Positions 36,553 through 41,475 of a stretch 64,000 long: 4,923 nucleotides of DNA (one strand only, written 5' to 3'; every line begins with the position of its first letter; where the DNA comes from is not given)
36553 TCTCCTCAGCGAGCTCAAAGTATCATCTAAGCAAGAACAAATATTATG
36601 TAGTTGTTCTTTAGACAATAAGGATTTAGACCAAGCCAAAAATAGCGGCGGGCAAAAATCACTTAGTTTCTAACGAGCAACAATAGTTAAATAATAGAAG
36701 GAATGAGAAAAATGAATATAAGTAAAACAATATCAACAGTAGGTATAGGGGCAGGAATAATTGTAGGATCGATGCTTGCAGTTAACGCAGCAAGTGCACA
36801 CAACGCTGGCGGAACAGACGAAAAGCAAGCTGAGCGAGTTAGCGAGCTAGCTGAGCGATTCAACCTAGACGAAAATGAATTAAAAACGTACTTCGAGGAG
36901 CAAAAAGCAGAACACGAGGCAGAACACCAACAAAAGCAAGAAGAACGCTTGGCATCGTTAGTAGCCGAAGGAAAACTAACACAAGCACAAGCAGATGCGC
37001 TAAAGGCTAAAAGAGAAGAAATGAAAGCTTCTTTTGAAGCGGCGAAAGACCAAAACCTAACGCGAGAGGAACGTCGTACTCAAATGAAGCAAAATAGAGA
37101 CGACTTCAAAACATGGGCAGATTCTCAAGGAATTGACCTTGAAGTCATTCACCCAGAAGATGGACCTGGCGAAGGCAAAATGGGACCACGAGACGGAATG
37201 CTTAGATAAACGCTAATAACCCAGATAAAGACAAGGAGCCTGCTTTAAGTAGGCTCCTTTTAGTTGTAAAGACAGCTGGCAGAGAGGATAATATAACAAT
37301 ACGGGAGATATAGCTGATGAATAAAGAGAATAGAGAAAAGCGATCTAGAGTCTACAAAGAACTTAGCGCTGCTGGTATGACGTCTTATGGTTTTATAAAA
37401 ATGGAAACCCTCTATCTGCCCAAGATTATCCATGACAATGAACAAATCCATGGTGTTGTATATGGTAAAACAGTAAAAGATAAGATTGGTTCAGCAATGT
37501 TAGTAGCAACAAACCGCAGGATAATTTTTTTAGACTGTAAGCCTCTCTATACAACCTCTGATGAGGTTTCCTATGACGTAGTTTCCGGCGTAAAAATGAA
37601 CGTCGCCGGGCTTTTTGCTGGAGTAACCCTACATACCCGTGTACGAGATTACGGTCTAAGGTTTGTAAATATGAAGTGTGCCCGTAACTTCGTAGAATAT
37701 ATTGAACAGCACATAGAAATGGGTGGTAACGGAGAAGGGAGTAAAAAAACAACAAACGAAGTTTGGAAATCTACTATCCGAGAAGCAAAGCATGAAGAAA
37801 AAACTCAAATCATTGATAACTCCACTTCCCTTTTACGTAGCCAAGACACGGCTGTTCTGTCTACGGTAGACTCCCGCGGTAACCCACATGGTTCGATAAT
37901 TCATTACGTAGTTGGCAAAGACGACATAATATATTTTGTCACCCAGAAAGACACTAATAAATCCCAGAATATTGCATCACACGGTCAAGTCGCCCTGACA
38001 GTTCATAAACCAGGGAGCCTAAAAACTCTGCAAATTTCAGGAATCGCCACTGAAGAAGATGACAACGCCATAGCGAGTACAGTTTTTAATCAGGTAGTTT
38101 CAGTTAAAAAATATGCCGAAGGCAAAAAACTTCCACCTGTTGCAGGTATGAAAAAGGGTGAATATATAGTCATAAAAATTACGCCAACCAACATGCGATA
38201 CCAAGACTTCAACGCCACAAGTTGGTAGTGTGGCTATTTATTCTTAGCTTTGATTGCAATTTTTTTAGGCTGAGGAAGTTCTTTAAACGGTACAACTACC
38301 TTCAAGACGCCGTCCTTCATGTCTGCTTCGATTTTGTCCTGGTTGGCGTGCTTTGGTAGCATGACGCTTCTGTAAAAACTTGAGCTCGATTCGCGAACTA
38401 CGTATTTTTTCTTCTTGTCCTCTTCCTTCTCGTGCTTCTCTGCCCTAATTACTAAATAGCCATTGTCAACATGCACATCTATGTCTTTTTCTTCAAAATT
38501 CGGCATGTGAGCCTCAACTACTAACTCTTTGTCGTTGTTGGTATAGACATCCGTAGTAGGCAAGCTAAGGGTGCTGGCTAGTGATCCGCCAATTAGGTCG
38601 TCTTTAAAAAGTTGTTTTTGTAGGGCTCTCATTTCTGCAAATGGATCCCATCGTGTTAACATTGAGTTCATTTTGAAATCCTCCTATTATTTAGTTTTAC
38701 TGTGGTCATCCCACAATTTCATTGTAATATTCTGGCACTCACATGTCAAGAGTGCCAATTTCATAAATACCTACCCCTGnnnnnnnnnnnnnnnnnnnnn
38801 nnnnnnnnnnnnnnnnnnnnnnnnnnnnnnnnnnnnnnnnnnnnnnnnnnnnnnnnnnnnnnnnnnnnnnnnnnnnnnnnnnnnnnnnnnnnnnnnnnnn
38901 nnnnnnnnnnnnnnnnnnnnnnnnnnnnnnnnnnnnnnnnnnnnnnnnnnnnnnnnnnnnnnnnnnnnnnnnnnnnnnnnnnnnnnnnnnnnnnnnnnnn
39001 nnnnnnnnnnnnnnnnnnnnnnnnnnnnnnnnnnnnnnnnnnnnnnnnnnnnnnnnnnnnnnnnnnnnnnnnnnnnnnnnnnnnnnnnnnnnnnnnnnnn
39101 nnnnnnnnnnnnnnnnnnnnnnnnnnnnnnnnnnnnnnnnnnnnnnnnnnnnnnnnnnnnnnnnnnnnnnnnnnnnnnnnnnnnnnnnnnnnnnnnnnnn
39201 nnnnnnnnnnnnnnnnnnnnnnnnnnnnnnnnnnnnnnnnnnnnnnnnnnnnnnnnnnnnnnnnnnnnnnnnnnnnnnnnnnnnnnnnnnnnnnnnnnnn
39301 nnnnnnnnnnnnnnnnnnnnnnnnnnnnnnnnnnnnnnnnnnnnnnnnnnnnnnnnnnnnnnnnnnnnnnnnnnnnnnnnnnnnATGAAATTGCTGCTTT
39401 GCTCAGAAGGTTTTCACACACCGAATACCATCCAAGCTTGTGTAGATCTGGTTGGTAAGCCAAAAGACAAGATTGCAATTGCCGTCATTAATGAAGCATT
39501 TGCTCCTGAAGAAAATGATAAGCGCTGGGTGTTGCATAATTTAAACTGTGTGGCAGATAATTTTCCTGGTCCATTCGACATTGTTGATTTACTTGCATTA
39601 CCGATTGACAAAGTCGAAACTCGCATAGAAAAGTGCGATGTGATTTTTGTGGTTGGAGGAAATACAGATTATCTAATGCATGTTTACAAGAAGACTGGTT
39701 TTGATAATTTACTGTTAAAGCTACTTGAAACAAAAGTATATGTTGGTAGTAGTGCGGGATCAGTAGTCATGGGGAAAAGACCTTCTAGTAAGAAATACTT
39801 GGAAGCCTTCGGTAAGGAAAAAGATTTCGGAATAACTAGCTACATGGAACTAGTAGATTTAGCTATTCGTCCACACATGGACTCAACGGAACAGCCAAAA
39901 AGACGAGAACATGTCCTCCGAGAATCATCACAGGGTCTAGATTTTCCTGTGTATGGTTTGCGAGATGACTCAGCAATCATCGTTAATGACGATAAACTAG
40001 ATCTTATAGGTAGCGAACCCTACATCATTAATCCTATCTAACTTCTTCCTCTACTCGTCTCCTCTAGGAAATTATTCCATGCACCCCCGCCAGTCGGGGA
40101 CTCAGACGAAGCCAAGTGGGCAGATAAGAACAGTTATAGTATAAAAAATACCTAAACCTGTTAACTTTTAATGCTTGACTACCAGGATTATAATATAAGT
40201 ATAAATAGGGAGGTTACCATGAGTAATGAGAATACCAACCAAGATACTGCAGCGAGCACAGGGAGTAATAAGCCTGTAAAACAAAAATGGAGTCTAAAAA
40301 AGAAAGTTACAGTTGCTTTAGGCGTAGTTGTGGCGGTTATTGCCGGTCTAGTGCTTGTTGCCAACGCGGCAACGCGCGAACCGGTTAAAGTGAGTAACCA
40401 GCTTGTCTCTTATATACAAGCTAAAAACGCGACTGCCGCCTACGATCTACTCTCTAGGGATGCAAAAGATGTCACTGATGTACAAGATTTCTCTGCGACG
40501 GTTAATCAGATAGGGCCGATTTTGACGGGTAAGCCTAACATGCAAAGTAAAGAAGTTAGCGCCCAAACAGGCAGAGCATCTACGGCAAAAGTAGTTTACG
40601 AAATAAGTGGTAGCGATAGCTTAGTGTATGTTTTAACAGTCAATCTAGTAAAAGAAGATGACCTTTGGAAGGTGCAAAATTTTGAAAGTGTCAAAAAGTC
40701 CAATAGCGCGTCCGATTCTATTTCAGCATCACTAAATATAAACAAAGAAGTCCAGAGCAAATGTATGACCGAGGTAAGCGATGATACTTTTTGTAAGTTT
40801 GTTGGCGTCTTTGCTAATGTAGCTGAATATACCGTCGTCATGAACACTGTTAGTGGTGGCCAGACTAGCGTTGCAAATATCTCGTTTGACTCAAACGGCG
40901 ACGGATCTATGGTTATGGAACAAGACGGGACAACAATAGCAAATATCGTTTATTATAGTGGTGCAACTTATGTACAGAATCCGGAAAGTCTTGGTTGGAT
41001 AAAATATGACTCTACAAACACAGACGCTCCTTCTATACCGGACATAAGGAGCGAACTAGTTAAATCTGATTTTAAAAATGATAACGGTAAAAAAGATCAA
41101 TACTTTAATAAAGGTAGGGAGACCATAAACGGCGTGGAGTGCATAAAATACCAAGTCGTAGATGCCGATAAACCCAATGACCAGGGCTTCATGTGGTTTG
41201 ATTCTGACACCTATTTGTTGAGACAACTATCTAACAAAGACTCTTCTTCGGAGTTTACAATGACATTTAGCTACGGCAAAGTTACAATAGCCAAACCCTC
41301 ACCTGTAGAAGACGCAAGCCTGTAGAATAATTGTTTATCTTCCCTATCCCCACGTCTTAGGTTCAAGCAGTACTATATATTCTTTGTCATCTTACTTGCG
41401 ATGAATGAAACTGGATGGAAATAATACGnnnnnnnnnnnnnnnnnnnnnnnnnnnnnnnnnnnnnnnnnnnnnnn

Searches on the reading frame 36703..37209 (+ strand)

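Call 60: search_protein_families(library=pfam, proteins=[window:36703-37209:+], max_evalue=0.01)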
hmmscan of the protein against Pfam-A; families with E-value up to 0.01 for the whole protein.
window:36703-37209:+ (168 aa): 1 family
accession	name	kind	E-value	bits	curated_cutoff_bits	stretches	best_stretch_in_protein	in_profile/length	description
PF08703.15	PLC-beta_C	-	0.0078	16.2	27.6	1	29-136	82-191/272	PLC-beta C terminal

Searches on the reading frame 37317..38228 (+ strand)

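Call 60: search_protein_families(library=pfam, proteins=[window:37317-38228:+], max_evalue=0.01)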
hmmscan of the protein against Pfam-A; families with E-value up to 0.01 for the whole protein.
window:37317-38228:+ (303 aa): 4 families
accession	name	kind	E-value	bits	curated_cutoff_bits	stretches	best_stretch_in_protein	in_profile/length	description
PF01243.27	PNPOx_N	-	2.2e-14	54.3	28.1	1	171-296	7-119/120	Pyridoxamine 5'-phosphate oxidase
PF14470.12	bPH_3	-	2.5e-10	41.1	23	1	39-130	2-94/95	Bacterial PH domain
PF16242.11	Pyrid_ox_like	-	1.5e-09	38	28.8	1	170-274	7-111/149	Pyridoxamine 5'-phosphate oxidase like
PF23142.2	PH_PLEKHM2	-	0.003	17.9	22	0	54-136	42-127/140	PLEKHM2 PH domain-like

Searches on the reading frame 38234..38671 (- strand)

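Call 60: search_protein_families(library=pfam, proteins=[window:38234-38671:-], max_evalue=0.01)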
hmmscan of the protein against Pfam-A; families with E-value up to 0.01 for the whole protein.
window:38234-38671:- (145 aa): 2 families
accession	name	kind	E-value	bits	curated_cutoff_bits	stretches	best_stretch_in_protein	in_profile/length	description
PF00011.27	HSP20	-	3.1e-20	72.6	20.8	1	45-140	4-101/102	Hsp20/alpha crystallin family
PF17886.7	ArsA_HSP20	-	2.2e-08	34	22.5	1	48-125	2-61/63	HSP20-like domain found in ArsA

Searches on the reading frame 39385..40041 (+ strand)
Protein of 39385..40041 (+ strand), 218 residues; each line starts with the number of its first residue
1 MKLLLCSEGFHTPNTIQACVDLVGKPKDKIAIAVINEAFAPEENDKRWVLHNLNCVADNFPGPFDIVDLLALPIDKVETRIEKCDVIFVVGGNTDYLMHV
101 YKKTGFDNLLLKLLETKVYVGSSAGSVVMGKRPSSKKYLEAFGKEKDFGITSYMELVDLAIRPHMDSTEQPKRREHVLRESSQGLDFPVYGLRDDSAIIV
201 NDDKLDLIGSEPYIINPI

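Call 26: search_protein_families(library=pfam, proteins=[window:39385-40041:+], max_evalue=0.01)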
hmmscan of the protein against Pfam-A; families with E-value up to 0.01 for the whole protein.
window:39385-40041:+ (218 aa): 1 family
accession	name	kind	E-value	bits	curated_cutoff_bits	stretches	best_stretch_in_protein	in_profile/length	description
PF03575.23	Peptidase_S51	-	8.8e-24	84.8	23.9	1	64-208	63-206/206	Peptidase family S51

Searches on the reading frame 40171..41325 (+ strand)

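Call 26: search_protein_families(library=pfam, proteins=[window:40171-41325:+], max_evalue=0.01)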
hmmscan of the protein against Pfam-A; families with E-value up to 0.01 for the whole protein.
window:40171-41325:+ (384 aa): 1 family
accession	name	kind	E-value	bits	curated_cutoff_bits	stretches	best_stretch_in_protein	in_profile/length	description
PF24327.1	DUF7497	-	0.0076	16.6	27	0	192-234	3-45/100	Domain of unknown function (DUF7497)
